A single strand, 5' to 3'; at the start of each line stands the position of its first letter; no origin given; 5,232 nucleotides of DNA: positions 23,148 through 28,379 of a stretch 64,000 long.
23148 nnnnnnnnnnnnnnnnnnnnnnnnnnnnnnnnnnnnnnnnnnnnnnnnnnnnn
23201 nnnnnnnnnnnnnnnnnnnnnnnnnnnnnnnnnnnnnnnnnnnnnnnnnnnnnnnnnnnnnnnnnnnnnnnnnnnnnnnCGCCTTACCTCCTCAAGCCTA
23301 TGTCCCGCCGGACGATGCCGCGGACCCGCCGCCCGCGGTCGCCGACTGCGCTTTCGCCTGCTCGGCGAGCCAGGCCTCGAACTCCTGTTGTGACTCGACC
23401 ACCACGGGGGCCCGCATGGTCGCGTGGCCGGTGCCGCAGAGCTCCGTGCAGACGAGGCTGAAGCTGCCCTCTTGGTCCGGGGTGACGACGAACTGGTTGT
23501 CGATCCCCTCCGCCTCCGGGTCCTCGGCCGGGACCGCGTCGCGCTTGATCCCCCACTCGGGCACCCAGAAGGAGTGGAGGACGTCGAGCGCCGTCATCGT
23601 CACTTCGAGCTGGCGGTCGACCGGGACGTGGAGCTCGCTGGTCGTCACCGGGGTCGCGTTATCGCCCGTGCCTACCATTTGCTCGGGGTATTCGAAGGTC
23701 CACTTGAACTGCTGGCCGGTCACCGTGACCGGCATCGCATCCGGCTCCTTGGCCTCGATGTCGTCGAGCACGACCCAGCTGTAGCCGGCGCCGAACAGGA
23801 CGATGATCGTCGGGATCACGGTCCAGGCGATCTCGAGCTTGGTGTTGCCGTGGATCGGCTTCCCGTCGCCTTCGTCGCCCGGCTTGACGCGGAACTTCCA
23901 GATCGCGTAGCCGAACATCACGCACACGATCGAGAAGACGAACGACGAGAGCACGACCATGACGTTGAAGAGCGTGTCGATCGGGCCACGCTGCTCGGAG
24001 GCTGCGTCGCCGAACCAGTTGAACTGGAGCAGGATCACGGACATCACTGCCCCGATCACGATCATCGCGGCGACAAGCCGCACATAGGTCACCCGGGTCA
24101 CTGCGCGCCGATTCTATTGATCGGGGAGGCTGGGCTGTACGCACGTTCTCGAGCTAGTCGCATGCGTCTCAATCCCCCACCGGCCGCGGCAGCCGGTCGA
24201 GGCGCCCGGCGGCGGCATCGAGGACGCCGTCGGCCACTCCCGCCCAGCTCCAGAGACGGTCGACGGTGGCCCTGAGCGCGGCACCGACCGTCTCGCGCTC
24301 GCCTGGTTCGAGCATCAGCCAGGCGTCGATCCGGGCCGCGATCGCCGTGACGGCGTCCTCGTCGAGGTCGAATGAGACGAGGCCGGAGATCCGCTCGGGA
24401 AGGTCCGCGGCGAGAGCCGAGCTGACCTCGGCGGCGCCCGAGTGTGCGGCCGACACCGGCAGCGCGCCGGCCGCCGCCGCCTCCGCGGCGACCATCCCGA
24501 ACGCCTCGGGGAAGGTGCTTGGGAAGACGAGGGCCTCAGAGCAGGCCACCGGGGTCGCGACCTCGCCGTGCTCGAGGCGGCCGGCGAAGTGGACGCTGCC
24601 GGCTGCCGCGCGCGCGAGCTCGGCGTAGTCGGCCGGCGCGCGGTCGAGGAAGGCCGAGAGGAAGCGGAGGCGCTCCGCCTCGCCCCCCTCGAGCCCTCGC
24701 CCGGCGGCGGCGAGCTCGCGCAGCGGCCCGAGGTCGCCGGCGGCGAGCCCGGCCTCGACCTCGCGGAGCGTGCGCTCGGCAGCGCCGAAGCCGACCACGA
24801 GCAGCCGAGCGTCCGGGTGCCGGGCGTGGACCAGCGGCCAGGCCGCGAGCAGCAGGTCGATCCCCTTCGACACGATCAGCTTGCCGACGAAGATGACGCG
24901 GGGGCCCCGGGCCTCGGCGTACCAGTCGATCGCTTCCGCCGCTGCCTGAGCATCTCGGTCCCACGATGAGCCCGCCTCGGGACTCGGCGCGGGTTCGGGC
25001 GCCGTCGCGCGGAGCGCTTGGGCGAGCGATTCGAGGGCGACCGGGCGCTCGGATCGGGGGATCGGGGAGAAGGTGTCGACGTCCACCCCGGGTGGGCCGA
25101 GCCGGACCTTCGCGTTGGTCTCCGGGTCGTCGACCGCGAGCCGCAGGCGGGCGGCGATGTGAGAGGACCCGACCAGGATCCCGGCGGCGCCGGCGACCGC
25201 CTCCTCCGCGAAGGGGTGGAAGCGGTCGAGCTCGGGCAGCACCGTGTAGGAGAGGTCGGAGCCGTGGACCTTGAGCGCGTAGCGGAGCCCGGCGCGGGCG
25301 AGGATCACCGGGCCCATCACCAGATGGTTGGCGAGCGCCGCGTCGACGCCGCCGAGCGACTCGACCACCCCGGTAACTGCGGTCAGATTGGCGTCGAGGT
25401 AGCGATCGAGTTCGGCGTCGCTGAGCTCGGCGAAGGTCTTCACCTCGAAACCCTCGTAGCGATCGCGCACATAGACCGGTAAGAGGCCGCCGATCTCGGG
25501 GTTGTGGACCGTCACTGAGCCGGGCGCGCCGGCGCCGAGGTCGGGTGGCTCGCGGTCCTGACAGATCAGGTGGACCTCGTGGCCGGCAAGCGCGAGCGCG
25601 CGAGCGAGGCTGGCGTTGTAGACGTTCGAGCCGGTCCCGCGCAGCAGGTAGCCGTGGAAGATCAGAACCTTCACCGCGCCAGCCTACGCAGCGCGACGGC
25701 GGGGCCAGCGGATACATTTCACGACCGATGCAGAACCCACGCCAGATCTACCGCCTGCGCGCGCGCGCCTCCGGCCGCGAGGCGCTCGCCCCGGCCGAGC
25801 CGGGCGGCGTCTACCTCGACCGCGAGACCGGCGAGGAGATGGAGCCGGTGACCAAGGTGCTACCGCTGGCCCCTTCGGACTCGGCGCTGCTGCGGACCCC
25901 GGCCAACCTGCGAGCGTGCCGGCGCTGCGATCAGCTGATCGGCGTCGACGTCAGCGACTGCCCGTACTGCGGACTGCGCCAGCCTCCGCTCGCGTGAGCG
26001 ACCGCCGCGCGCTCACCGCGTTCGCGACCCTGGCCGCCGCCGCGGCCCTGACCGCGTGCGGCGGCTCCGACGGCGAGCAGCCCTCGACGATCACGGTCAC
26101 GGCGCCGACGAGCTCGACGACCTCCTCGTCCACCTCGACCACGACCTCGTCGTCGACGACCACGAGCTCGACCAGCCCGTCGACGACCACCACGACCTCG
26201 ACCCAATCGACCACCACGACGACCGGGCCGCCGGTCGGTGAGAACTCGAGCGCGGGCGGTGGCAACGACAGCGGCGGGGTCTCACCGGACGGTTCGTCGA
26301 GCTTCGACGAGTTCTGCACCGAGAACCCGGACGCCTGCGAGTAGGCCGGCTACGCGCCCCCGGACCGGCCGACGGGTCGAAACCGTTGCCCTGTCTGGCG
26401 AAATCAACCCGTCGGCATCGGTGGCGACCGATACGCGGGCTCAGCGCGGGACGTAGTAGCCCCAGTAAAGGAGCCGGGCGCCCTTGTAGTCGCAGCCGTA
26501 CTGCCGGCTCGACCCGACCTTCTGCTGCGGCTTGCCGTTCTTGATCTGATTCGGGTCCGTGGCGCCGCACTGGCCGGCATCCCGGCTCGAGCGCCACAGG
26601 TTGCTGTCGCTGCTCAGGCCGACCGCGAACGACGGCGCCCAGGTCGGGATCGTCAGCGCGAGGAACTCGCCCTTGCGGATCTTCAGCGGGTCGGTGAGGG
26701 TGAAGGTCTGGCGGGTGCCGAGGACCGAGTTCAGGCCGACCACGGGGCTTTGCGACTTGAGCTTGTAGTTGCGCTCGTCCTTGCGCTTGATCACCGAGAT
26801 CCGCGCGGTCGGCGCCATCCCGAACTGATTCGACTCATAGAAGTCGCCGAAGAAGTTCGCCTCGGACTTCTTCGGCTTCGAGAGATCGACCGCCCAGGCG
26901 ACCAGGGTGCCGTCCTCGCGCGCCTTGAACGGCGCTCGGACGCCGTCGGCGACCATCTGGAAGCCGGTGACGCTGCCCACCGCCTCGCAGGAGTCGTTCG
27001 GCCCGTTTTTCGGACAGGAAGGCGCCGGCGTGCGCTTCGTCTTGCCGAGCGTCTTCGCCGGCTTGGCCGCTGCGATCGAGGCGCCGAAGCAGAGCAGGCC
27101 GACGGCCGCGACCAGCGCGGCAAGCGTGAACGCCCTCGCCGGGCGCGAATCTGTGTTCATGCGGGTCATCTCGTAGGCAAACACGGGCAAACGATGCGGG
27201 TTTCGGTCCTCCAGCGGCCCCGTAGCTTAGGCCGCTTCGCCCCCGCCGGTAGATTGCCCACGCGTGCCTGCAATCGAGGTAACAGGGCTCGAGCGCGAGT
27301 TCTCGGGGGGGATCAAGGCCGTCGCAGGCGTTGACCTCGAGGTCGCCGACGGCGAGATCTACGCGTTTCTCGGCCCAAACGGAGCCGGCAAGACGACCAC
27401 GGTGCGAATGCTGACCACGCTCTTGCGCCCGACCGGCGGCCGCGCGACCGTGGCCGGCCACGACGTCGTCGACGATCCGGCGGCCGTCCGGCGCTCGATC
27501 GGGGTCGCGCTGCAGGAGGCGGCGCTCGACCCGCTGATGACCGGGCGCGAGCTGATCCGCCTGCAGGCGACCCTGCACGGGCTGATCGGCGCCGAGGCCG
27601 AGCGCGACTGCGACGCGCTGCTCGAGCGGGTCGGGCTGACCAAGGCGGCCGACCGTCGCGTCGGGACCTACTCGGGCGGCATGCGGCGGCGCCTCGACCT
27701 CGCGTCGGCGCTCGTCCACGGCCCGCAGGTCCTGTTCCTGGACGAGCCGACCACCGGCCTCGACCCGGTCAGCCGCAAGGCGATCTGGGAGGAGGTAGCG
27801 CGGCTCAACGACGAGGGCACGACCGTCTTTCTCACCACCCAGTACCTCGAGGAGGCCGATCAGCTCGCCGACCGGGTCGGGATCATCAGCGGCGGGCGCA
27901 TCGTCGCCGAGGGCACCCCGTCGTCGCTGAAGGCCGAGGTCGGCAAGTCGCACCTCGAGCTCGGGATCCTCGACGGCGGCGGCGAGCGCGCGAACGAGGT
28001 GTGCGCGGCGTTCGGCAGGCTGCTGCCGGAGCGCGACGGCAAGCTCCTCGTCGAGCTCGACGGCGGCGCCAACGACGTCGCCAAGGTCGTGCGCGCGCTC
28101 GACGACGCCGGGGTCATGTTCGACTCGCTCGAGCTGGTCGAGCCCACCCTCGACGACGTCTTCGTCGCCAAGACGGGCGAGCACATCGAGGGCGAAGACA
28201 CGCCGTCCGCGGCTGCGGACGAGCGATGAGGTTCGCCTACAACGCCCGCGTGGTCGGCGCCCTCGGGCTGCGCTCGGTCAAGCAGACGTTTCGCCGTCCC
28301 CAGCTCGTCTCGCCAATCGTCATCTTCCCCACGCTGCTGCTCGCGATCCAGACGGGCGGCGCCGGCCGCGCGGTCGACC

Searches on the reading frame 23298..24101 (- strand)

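Call 14: search_protein_families(library=ncbifam, proteins=[window:23298-24101:-], max_evalue=0.001)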
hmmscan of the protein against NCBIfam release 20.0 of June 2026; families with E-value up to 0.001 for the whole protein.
window:23298-24101:- (267 aa): 6 families
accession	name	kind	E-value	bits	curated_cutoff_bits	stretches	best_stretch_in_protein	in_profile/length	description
TIGR02866.1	CoxB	equivalog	6.4e-52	176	147.7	1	41-245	9-201/202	cytochrome c oxidase subunit II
NF050117.1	aa3_CtaC_Actin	exception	5.7e-38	130.5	250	1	14-246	12-243/244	aa3-type cytochrome oxidase subunit II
TIGR01432.1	QOXA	equivalog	4.5e-23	81.8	240.95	1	9-247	3-225/227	cytochrome aa3 quinol oxidase subunit II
TIGR01433.1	CyoA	equivalog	1.9e-17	63.4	266.2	1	28-247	19-224/226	ubiquinol oxidase subunit II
NF007816.0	PRK10525.1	equivalog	2.2e-16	59.8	511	1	7-253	13-242/318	cytochrome o ubiquinol oxidase subunit II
NF052460.1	L-NosZ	equivalog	0.00012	20.7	700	1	127-236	381-479/480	clade III lactonase-type nitrous-oxide reductase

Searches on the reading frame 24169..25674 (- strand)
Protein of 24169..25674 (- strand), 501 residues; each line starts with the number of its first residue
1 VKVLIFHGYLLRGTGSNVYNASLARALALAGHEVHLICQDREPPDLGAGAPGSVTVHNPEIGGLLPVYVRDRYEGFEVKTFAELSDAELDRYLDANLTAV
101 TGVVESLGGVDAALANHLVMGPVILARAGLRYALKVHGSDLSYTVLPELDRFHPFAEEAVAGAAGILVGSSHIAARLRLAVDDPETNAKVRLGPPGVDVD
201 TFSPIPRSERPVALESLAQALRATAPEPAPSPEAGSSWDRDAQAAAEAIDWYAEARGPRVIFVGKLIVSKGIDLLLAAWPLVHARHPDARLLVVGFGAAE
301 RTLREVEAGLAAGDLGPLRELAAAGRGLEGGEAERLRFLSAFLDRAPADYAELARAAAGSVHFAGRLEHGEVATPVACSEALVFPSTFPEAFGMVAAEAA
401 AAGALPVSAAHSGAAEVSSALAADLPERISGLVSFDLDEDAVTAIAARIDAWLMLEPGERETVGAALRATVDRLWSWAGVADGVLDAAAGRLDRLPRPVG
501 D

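Call 89: search_protein_families(library=pfam, proteins=[window:24169-25674:-], max_evalue=0.00001)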
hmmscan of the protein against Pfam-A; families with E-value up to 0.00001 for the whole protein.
window:24169-25674:- (501 aa): 5 families
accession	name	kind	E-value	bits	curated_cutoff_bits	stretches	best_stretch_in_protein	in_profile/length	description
PF13692.12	Glyco_trans_1_4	-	2.6e-16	60.6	27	2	258-310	2-57/142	Glycosyl transferases group 1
PF00534.26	Glycos_transf_1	-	5.2e-16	59.1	26.4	1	358-430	72-136/172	Glycosyl transferases group 1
PF20706.3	GT4-conflict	-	4e-08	33.1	26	0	372-483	275-384/385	Family 4 Glycosyltransferase in conflict systems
PF13439.12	Glyco_transf_4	-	5.1e-07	30.3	28.5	1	15-200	3-169/170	Glycosyltransferase Family 4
PF13579.12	Glyco_trans_4_4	-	2.7e-06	28.2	29.7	1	14-178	1-143/158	Glycosyl transferase 4-like domain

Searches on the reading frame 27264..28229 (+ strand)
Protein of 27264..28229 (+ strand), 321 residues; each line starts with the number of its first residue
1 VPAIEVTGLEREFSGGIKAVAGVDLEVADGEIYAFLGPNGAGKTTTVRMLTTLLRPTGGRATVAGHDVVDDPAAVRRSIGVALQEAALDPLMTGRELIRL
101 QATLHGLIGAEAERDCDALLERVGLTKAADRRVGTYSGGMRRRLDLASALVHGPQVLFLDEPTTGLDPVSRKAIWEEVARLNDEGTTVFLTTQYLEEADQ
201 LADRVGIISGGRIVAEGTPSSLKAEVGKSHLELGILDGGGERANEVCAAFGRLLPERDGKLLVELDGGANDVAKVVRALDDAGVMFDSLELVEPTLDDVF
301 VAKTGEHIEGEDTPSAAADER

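Call 89: search_protein_families(library=pfam, proteins=[window:27264-28229:+], max_evalue=0.00001)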
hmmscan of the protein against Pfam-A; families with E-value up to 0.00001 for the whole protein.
window:27264-28229:+ (321 aa): 3 families
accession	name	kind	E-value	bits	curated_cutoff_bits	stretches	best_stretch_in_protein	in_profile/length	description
PF00005.33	ABC_tran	-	2.1e-32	113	25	1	22-164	3-137/137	ABC transporter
PF13304.12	AAA_21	-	5e-11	43.7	27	1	134-193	236-298/304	AAA domain, putative AbiEii toxin, Type IV TA system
PF13732.12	DrrA1-3_C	-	3.1e-07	31.4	27.4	1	217-304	1-81/81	ATP-binding protein DrrA1-3-like, C-terminal domain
